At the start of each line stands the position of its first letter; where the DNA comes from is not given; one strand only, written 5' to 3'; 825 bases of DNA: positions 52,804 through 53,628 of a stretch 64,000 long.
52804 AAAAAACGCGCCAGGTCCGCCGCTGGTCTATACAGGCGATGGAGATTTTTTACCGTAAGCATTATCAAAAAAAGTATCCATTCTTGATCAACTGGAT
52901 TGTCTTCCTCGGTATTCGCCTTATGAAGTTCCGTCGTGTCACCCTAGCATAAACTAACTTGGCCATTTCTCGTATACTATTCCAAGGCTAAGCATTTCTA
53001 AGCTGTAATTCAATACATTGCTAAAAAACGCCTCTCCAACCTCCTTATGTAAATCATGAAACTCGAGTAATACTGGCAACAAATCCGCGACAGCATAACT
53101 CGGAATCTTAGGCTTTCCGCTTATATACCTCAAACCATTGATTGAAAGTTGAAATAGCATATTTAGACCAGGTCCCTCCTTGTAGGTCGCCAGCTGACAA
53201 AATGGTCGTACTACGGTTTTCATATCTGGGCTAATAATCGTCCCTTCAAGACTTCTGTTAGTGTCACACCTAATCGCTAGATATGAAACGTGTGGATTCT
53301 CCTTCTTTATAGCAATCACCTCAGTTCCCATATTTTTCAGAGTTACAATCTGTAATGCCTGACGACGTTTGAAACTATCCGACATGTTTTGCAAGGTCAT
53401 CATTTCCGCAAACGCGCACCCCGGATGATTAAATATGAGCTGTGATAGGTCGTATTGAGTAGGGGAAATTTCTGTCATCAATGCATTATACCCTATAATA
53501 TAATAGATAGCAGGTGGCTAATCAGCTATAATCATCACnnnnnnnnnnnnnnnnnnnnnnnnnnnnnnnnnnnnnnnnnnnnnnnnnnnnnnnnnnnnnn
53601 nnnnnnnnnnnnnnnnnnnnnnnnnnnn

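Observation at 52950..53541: Single antisense gene breaks the array: stops 1 nt apart, then a divergent AT-rich promoter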

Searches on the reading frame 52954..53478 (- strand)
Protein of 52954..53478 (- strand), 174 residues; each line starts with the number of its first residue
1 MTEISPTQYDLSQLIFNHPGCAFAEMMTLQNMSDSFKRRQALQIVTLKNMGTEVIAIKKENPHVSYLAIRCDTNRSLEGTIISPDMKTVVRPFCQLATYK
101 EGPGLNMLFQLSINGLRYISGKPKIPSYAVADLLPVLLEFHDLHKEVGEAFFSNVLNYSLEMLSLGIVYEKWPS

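Call 4: search_protein_families(library=pfam, proteins=[window:52954-53478:-], max_evalue=1)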
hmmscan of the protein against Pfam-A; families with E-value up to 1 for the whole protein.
window:52954-53478:- (174 aa): 0 families

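Call 6: search_protein_families(library=ncbifam, proteins=[window:52954-53478:-], max_evalue=10)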
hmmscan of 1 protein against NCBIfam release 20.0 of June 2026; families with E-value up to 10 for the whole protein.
window:52954-53478:- (174 aa): 0 families

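Call 7: search_protein_families(library=phrogs, proteins=[window:52954-53478:-], max_evalue=10)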
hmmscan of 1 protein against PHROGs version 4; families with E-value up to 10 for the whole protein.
window:52954-53478:- (174 aa): 0 families

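Call 8: search_protein_families(library=padloc, proteins=[window:52954-53478:-], max_evalue=10)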
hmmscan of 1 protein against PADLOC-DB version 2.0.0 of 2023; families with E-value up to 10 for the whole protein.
window:52954-53478:- (174 aa): 0 families

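Call 9: find_homologous_proteins(query=window:52954-53478:-, max_evalue=0.001)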
Query window:52954-53478:- (174 aa): 1 proteins with E <= 0.001 among 21 candidates.
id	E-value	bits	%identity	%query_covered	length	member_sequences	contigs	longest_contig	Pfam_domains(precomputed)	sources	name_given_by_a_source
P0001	2.0e-110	384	99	100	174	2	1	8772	-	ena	-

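Call 14: find_encoding_contigs(protein=P0001, flank=10000)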
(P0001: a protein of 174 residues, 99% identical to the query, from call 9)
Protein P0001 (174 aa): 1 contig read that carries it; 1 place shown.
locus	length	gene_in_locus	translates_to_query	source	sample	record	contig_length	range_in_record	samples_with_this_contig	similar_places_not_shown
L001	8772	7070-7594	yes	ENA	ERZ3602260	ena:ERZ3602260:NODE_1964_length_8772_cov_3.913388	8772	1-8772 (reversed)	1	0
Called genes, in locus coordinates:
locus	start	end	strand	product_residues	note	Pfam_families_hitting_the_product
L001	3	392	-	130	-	?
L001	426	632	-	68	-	-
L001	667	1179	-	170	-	PF11967:RecO_N, PF02565:RecO_C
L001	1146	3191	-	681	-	PF13196:DUF4012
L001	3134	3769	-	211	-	PF02397:Bac_transf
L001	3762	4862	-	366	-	PF00483:NTP_transferase, PF22640:ManC_GMP_beta-helix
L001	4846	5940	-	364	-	PF13439:Glyco_transf_4 (weak), PF00534:Glycos_transf_1, PF13692:Glyco_trans_1_4, PF13524:Glyco_trans_1_2 (weak)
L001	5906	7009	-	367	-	PF13439:Glyco_transf_4 (weak), PF00534:Glycos_transf_1, PF13692:Glyco_trans_1_4, PF20706:GT4-conflict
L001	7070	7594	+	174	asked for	-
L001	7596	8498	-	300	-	PF00535:Glycos_transf_2, PF13641:Glyco_tranf_2_3, PF13632:Glyco_trans_2_3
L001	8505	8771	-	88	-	?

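Call 18: predict_structure(protein=window:52954-53478:-)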
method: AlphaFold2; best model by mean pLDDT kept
length: 174 residues; sequences in the alignment: 1
mean_pLDDT: 40.3   pTM: 0.36
mean pLDDT of the five models: 40.3, 39.5, 34.9, 33.2, 32.8
residues with pLDDT >= 90: 0; 70-90: 0; 50-70: 35; < 50: 139
segments of 3 or more residues with pLDDT < 50: 1-65, 70-75, 103-107, 113-118, 120-174
pLDDT, mean of each block of 10 residues (from residue 1): 27 32 30 35 37 40 49 51 58 55 48 49 36 41 39 32 29 29
secondary structure, 60 per line:
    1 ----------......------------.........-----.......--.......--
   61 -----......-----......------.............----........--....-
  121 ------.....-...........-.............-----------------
elements in order: H11-16 H29-37 E43-49 E52-58 E66-71 E77-82 E89-101 E106-113 E116-119 H127-131 H133-143 H145-157

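Call 21: search_protein_representatives(protein=window:52954-53478:-)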
Query: 174 residues. Proteins with E-value up to 0.001 (for the whole library): 4; up to 1e-10: 1; up to 1e-30: 1. The best 4 are listed.
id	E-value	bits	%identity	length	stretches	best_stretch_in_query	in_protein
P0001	6.4e-111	384.0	99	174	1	1-174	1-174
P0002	6.5e-10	55.5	50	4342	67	133-168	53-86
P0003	8.3e-06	42.2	37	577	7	38-80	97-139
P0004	1.5e-04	38.1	30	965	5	87-125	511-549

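Call 26: list_cluster_members(proteins=[window:52954-53478:-, window:53539-54642:+, window:52050-52952:+, window:57357-59372:+])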
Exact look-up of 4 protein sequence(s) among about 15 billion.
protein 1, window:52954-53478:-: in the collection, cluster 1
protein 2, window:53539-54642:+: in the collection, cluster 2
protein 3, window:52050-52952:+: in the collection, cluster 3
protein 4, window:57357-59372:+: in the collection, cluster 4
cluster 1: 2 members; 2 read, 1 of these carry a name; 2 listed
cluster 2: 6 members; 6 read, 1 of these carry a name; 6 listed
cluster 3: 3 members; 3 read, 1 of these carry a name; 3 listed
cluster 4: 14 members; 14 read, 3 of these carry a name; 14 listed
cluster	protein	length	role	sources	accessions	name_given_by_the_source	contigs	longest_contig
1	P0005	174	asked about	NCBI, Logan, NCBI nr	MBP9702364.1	hypothetical protein KBD69_01630 [Candidatus Woesebacteria bacterium] | hypothetical protein [Candidatus Woesebacteria bacterium]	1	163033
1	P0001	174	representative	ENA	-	-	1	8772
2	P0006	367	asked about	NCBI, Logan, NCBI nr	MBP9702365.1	glycosyltransferase family 4 protein [Candidatus Woesebacteria bacterium]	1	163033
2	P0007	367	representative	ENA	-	-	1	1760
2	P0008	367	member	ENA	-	-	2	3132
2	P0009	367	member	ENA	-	-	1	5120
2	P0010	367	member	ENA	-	-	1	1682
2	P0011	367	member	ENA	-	-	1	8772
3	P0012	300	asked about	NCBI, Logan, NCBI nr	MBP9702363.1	glycosyltransferase family 2 protein [Candidatus Woesebacteria bacterium]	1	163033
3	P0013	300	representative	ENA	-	-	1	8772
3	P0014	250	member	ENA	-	-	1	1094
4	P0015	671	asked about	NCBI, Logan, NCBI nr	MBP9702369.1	DUF4012 domain-containing protein [Candidatus Woesebacteria bacterium]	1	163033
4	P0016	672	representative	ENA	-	-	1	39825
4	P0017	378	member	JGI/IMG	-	hypothetical protein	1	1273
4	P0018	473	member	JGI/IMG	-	hypothetical protein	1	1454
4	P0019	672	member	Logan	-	-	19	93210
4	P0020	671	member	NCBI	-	-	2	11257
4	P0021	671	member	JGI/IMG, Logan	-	-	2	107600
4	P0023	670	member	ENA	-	-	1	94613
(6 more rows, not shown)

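Call 27: find_encoding_contigs(protein=P0009, flank=10000)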
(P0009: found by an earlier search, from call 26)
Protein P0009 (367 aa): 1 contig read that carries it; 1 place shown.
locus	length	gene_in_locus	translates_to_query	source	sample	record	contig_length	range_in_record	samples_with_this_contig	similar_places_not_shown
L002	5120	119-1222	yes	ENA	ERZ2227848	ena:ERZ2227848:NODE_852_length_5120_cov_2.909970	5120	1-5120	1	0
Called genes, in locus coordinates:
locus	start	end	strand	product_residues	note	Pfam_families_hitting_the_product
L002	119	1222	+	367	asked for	PF13439:Glyco_transf_4, PF00534:Glycos_transf_1, PF13692:Glyco_trans_1_4, PF20706:GT4-conflict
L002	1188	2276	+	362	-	PF00534:Glycos_transf_1, PF13692:Glyco_trans_1_4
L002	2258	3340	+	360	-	PF00483:NTP_transferase, PF22640:ManC_GMP_beta-helix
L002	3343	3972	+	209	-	PF02397:Bac_transf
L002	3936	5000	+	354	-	PF13196:DUF4012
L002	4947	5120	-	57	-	?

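Call 28: find_encoding_contigs(protein=P0008, flank=10000)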
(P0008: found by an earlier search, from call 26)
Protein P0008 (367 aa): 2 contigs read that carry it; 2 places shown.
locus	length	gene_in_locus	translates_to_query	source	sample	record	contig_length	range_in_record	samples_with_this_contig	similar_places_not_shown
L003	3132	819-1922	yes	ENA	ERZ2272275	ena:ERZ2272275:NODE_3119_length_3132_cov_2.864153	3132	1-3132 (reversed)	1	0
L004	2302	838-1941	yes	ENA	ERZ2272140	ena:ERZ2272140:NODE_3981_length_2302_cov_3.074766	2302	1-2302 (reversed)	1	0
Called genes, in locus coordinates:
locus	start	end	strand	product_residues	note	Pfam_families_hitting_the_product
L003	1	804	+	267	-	?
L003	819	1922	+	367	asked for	PF13439:Glyco_transf_4, PF00534:Glycos_transf_1, PF13692:Glyco_trans_1_4, PF20706:GT4-conflict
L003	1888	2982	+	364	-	PF13439:Glyco_transf_4 (weak), PF00534:Glycos_transf_1, PF13692:Glyco_trans_1_4, PF13524:Glyco_trans_1_2 (weak)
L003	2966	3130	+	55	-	?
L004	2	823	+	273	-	?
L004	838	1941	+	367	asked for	PF13439:Glyco_transf_4, PF00534:Glycos_transf_1, PF13692:Glyco_trans_1_4, PF20706:GT4-conflict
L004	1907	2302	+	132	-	?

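Call 32: find_encoding_contigs(protein=P0019, flank=10000, max_places=10)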
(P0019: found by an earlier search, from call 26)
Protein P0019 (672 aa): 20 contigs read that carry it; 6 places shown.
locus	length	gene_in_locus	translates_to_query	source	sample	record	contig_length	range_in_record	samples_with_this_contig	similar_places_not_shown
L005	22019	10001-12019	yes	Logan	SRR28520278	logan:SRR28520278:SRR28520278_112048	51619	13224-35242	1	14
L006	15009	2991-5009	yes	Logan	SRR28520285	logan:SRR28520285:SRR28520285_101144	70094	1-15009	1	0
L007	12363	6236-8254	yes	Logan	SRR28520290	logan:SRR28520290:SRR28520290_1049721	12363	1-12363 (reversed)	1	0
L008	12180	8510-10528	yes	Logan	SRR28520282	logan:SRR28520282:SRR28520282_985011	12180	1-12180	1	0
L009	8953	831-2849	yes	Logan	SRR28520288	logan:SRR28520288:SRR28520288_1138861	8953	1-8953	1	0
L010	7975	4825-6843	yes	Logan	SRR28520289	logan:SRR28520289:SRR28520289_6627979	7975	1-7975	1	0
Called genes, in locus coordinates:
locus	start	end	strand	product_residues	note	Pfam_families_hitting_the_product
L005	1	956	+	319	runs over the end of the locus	PF13641:Glyco_tranf_2_3, PF00535:Glycos_transf_2, PF10111:Glyco_tranf_2_2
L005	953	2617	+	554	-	PF04932:Wzy_C (weak)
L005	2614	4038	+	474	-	PF13231:PMT_2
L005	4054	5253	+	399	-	PF13439:Glyco_transf_4, PF00534:Glycos_transf_1, PF13692:Glyco_trans_1_4, PF13524:Glyco_trans_1_2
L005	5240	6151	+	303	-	PF10111:Glyco_tranf_2_2, PF13641:Glyco_tranf_2_3, PF00535:Glycos_transf_2, PF13632:Glyco_trans_2_3 (weak)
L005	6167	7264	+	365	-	PF13439:Glyco_transf_4, PF00534:Glycos_transf_1, PF13692:Glyco_trans_1_4, PF20706:GT4-conflict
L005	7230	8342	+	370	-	PF13439:Glyco_transf_4 (weak), PF00534:Glycos_transf_1, PF13692:Glyco_trans_1_4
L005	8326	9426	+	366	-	PF00483:NTP_transferase, PF22640:ManC_GMP_beta-helix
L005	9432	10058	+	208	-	PF02397:Bac_transf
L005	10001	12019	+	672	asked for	PF13196:DUF4012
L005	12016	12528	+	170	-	PF11967:RecO_N, PF02565:RecO_C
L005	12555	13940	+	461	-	PF28494:GlyRS_ins_1 (faint), PF00587:tRNA-synt_2b (weak), PF03129:HGTP_anticodon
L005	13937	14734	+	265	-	-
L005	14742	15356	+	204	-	PF00561:Abhydrolase_1 (faint), PF06821:Ser_hydrolase, PF12697:Abhydrolase_6 (faint), PF12146:Hydrolase_4 (faint)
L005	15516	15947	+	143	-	PF02381:MraZ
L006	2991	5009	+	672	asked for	PF13196:DUF4012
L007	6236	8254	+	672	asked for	PF13196:DUF4012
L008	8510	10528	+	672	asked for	PF13196:DUF4012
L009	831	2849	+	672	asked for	PF13196:DUF4012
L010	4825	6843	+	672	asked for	PF13196:DUF4012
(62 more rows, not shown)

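Call 33: find_encoding_contigs(protein=P0021, flank=10000, max_places=4)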
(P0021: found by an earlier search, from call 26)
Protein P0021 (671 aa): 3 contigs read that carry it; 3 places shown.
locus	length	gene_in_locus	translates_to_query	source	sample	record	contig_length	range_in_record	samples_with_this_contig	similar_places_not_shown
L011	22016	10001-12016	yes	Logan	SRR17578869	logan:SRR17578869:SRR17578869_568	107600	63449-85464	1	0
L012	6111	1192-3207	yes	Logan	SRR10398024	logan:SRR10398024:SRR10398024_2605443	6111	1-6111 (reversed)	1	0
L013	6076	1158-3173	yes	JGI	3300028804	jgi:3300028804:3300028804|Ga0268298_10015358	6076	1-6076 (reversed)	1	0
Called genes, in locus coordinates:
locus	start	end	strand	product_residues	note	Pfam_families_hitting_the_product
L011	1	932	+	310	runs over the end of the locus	PF00535:Glycos_transf_2, PF10111:Glyco_tranf_2_2 (faint), PF13641:Glyco_tranf_2_3 (weak)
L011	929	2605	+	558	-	PF04932:Wzy_C (weak)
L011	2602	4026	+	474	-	PF13231:PMT_2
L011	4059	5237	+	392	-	PF13439:Glyco_transf_4, PF00534:Glycos_transf_1, PF13692:Glyco_trans_1_4, PF13524:Glyco_trans_1_2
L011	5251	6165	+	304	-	PF13641:Glyco_tranf_2_3, PF00535:Glycos_transf_2, PF10111:Glyco_tranf_2_2 (weak)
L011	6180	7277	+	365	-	PF00534:Glycos_transf_1, PF13692:Glyco_trans_1_4, PF20706:GT4-conflict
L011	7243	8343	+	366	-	PF13439:Glyco_transf_4 (weak), PF00534:Glycos_transf_1, PF13692:Glyco_trans_1_4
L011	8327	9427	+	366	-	PF00483:NTP_transferase, PF22640:ManC_GMP_beta-helix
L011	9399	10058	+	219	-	PF02397:Bac_transf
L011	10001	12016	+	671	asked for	PF13196:DUF4012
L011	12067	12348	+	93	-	-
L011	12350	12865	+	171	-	PF11967:RecO_N, PF02565:RecO_C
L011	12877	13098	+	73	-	-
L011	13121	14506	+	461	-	PF28494:GlyRS_ins_1 (faint), PF00587:tRNA-synt_2b (weak), PF03129:HGTP_anticodon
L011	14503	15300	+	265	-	-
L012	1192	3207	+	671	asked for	PF13196:DUF4012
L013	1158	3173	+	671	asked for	PF13196:DUF4012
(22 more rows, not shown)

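Call 35: search_solved_structures(query=window:52954-53478:-, max_evalue=10, show_alignments=2)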
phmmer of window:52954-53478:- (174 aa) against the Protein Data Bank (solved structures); distinct sequences matched with E-value up to 10: 0.

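Call 38: search_dna_similar(query=window:52954-53478:-, collection=phages, mode=protein, max_evalue=1)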
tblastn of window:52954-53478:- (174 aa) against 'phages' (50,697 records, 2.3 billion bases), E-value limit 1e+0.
No match.

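Call 39: search_dna_similar(query=window:52954-53478:-, collection=plasmids, mode=protein, max_evalue=1)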
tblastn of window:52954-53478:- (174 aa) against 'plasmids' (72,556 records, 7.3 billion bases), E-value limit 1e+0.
No match.

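Call 40: find_related_loci(query=window:52954-53478:-, collection=viral_contigs, flank=5000)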
Query window:52954-53478:- (174 aa) in viral_contigs; peptide patterns used: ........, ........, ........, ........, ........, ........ (x = any residue, [..] = any of these).
5 stretches matched a pattern, but none encodes a relative of the query by tblastn (E <= 1e-3).

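Call 41: find_related_loci(query=window:52954-53478:-, collection=metagenome_contigs, flank=8000)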
Query window:52954-53478:- (174 aa) in metagenome_contigs; peptide patterns used: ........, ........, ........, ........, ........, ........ (x = any residue, [..] = any of these).
68 stretches matched a pattern, but none encodes a relative of the query by tblastn (E <= 1e-3).

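Call 42: find_related_loci(query=window:52954-53478:-, collection=genome_contigs, flank=8000)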
Query window:52954-53478:- (174 aa) in genome_contigs; peptide patterns used: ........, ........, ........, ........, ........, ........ (x = any residue, [..] = any of these).
35 stretches matched a pattern, but none encodes a relative of the query by tblastn (E <= 1e-3).

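Call 73: find_encoding_contigs(protein=P0023, flank=8000, max_places=3)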
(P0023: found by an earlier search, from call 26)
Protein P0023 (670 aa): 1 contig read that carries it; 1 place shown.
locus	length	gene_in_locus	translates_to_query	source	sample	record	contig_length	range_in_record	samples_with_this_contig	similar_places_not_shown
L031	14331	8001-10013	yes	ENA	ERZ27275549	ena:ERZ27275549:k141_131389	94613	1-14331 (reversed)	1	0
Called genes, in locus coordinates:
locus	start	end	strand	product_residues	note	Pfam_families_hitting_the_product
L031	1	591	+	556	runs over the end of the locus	PF04932:Wzy_C (weak)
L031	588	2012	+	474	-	PF02366:PMT (weak), PF13231:PMT_2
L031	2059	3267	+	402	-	PF13439:Glyco_transf_4, PF00534:Glycos_transf_1, PF13692:Glyco_trans_1_4, PF13524:Glyco_trans_1_2 (weak)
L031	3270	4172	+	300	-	PF00535:Glycos_transf_2, PF10111:Glyco_tranf_2_2 (weak), PF13641:Glyco_tranf_2_3, PF13632:Glyco_trans_2_3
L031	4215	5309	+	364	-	PF13439:Glyco_transf_4, PF00534:Glycos_transf_1, PF13692:Glyco_trans_1_4, PF20706:GT4-conflict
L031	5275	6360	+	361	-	PF00534:Glycos_transf_1, PF13692:Glyco_trans_1_4, PF13524:Glyco_trans_1_2 (weak)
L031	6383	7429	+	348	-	PF00483:NTP_transferase, PF22640:ManC_GMP_beta-helix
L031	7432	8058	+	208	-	PF02397:Bac_transf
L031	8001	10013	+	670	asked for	PF13196:DUF4012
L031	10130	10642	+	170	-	PF11967:RecO_N, PF02565:RecO_C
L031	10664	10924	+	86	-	-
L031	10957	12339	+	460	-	PF28494:GlyRS_ins_1 (faint), PF00587:tRNA-synt_2b (weak), PF03129:HGTP_anticodon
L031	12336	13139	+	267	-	-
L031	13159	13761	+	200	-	PF06821:Ser_hydrolase, PF12697:Abhydrolase_6 (faint), PF00561:Abhydrolase_1 (faint), PF12146:Hydrolase_4 (faint)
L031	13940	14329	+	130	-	?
